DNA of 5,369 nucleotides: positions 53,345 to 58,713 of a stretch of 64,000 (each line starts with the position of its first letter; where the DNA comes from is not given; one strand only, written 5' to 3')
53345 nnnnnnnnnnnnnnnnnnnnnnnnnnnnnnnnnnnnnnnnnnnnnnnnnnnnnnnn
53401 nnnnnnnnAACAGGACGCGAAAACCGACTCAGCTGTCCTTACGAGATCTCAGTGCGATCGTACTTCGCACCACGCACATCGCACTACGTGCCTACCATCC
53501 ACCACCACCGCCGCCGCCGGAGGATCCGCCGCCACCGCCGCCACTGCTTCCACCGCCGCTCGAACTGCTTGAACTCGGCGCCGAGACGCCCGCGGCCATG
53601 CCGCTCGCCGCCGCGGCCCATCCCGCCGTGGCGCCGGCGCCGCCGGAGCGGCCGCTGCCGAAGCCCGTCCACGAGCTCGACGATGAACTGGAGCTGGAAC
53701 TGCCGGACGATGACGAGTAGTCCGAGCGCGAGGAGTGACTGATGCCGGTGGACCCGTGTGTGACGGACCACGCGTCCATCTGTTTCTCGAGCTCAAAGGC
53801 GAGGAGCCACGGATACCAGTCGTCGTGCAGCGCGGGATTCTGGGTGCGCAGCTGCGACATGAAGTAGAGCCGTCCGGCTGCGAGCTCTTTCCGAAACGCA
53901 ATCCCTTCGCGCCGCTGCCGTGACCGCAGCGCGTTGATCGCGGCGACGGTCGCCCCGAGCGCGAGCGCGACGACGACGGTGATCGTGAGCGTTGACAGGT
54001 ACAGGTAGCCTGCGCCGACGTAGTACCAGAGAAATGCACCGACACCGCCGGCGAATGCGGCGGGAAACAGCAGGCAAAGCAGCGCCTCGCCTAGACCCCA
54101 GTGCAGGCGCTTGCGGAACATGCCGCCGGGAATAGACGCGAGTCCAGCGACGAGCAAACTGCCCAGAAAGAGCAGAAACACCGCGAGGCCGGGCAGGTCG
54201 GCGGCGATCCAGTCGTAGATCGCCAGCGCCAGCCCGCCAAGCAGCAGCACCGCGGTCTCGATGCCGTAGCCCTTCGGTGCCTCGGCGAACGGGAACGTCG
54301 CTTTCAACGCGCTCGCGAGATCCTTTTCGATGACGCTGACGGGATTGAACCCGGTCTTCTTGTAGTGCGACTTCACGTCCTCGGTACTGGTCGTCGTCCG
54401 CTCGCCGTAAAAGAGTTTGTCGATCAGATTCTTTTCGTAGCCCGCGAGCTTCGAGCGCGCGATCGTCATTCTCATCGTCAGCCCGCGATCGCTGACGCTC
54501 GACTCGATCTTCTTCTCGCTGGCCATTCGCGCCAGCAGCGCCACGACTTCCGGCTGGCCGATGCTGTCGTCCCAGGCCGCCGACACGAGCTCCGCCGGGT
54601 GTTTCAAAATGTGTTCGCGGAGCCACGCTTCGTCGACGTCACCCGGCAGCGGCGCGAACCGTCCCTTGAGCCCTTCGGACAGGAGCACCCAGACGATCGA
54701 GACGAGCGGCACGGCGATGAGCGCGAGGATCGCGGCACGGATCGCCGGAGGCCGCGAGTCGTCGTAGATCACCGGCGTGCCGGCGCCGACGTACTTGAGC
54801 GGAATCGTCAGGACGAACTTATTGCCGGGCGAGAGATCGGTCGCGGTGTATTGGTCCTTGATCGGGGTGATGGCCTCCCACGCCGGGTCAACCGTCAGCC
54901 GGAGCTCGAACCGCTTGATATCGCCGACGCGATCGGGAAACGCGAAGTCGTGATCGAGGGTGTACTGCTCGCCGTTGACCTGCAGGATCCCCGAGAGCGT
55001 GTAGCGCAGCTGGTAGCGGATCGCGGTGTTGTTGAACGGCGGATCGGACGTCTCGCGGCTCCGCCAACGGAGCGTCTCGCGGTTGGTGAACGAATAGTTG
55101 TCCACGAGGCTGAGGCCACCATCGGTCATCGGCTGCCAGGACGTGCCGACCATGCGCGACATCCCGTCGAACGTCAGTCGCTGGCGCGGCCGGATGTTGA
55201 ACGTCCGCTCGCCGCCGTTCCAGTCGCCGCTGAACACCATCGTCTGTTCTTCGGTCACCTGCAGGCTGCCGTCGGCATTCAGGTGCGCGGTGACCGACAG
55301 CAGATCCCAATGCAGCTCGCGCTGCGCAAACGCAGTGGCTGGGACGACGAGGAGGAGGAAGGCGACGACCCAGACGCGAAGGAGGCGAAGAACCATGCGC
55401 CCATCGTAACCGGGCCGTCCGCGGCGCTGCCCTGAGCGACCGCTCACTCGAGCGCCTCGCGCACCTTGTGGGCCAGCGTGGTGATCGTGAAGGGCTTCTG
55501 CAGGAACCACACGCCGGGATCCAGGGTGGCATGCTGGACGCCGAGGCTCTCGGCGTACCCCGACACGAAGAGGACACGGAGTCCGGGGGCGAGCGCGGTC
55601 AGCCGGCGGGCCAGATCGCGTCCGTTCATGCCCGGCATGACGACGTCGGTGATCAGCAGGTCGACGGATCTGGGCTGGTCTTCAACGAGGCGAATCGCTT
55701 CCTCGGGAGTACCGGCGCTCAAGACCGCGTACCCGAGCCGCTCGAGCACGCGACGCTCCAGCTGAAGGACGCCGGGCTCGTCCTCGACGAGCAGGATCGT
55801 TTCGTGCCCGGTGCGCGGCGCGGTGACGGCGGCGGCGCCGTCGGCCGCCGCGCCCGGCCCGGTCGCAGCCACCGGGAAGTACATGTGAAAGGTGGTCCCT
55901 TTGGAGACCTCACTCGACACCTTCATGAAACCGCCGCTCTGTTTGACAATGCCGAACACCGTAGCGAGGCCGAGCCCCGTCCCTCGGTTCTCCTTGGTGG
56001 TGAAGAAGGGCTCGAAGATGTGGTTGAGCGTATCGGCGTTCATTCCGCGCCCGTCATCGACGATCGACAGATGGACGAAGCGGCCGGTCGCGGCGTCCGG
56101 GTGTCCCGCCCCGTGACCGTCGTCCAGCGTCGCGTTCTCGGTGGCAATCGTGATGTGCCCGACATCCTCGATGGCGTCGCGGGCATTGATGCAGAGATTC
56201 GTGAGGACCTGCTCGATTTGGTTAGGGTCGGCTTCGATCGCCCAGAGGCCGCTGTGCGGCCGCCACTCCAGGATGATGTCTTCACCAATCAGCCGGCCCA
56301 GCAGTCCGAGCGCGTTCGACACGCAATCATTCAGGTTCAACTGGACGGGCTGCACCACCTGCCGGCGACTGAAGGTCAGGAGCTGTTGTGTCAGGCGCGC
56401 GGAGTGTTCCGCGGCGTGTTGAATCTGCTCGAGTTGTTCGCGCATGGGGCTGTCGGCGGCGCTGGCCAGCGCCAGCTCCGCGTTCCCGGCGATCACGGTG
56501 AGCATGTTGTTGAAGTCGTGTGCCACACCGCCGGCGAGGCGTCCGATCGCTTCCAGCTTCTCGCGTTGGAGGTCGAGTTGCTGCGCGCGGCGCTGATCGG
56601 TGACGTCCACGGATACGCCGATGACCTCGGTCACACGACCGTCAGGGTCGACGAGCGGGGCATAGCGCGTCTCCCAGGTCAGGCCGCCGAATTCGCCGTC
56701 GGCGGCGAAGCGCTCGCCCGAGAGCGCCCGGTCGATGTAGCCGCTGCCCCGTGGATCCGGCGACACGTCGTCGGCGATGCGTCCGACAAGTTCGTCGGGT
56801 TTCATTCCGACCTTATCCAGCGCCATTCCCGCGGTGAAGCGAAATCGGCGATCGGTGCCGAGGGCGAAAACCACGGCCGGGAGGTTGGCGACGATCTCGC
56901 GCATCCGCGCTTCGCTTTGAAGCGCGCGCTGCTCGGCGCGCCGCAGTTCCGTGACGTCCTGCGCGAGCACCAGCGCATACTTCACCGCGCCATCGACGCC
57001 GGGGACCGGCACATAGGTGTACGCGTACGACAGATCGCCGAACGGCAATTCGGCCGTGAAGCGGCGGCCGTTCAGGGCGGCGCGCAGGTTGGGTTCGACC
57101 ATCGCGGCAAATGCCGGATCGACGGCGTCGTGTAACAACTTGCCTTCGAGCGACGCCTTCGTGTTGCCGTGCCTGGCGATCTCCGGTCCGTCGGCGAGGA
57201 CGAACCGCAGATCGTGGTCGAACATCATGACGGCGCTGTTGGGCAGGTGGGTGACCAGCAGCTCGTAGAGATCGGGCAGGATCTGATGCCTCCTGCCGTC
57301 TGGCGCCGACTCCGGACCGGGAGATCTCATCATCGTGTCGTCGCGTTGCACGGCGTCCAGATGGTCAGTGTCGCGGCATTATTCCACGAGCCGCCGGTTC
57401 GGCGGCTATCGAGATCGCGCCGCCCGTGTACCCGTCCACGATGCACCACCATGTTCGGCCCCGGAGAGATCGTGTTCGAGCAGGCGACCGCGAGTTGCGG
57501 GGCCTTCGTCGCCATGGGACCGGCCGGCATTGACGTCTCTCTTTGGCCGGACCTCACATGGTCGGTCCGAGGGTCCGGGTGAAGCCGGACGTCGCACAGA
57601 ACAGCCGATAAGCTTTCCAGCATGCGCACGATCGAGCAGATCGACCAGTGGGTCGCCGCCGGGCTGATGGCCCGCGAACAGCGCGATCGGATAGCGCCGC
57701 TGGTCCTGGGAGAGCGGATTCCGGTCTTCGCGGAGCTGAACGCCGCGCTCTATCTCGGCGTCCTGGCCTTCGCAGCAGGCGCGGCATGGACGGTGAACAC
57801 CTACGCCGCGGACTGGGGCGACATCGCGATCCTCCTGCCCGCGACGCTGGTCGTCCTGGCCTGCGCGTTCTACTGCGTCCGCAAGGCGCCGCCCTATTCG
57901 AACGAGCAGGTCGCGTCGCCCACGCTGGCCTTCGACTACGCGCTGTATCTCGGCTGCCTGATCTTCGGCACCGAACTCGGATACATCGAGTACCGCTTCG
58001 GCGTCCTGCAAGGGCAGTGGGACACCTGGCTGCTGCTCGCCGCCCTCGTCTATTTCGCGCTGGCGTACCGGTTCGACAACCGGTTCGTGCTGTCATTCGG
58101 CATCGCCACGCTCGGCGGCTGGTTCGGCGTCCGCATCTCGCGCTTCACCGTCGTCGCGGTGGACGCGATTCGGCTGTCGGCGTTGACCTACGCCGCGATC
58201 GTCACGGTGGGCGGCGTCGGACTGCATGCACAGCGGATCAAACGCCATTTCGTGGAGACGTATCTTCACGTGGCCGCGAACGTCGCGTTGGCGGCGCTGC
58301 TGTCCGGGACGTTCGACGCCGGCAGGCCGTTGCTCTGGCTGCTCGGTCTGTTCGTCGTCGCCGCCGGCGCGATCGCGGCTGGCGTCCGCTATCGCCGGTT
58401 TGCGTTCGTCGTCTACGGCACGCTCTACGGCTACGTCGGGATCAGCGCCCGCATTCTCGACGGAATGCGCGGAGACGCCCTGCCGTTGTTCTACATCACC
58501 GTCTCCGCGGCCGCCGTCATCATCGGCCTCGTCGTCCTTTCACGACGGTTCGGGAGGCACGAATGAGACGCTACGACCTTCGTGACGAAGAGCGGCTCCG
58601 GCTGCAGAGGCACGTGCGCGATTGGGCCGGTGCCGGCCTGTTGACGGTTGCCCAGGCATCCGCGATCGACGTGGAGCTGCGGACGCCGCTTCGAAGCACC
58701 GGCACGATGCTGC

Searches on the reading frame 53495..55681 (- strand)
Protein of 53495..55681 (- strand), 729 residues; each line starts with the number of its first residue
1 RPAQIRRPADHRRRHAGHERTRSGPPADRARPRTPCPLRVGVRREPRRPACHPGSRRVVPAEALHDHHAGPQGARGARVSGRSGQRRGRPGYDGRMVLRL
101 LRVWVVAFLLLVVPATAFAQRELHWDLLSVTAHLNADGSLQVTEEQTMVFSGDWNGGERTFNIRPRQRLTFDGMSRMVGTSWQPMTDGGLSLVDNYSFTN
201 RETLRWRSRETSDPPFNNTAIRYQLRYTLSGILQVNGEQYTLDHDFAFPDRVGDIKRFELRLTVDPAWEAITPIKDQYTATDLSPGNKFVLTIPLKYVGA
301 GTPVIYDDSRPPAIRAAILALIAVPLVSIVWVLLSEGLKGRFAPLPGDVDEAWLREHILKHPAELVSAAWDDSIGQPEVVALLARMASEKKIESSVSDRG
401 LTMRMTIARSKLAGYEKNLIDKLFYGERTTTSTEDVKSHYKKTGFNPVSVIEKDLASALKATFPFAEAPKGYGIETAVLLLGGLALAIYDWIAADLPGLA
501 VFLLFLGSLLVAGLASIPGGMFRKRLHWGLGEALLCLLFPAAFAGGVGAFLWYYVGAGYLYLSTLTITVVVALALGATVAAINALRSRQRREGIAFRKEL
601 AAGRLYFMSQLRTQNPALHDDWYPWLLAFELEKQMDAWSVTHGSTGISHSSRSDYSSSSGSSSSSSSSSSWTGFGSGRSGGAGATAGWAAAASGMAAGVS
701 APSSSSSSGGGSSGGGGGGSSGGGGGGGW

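Call 22: search_protein_families(library=pfam, proteins=[window:53495-55681:-], max_evalue=0.00001)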
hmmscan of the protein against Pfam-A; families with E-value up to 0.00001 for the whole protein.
window:53495-55681:- (729 aa): 1 family
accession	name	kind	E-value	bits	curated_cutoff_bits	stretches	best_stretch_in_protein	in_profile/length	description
PF09972.14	DUF2207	-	2.1e-08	35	24.4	1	129-266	6-125/172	Predicted membrane protein (DUF2207) N-terminal domain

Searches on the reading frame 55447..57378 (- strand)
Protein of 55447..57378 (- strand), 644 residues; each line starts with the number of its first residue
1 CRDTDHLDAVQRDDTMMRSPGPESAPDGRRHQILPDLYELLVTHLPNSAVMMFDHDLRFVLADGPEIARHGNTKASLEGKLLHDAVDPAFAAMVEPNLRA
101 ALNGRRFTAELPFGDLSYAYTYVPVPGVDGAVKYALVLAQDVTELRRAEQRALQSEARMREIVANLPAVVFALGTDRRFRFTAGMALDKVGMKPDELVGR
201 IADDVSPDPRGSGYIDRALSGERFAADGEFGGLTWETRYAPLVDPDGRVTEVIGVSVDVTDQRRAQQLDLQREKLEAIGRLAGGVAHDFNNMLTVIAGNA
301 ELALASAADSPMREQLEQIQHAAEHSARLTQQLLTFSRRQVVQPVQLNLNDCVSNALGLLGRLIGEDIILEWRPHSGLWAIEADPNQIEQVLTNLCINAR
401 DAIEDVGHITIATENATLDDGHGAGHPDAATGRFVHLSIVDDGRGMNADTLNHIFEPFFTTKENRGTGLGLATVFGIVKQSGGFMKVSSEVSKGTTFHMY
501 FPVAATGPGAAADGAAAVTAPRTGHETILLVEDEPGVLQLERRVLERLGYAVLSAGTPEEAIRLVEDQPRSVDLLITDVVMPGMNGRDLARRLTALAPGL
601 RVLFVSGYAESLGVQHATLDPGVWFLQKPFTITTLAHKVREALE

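Call 22: search_protein_families(library=pfam, proteins=[window:55447-57378:-], max_evalue=0.00001)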
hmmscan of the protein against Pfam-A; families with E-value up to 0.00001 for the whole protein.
window:55447-57378:- (644 aa): 4 families
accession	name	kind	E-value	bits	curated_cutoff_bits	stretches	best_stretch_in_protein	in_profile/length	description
PF08448.16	PAS_4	-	2.7e-23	82.7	23.1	2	164-264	2-110/110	PAS fold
PF02518.31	HATPase_c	-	2.4e-19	70.3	26.4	1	384-504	2-110/111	Histidine kinase-, DNA gyrase B-, and HSP90-like ATPase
PF00072.30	Response_reg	-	4.7e-19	69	30.2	1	528-639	1-110/111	Response regulator receiver domain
PF00512.31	HisKA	-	1.5e-09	38.2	26.9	1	279-340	3-64/66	His Kinase A (phospho-acceptor) domain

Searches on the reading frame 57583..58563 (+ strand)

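Call 22: search_protein_families(library=pfam, proteins=[window:57583-58563:+], max_evalue=0.00001)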
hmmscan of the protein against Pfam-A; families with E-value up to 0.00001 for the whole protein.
window:57583-58563:+ (327 aa): 1 family
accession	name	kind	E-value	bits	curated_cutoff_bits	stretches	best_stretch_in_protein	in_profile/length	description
PF09925.14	DUF2157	-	6e-11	42.7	32.4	1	21-168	1-144/146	Predicted membrane protein (DUF2157)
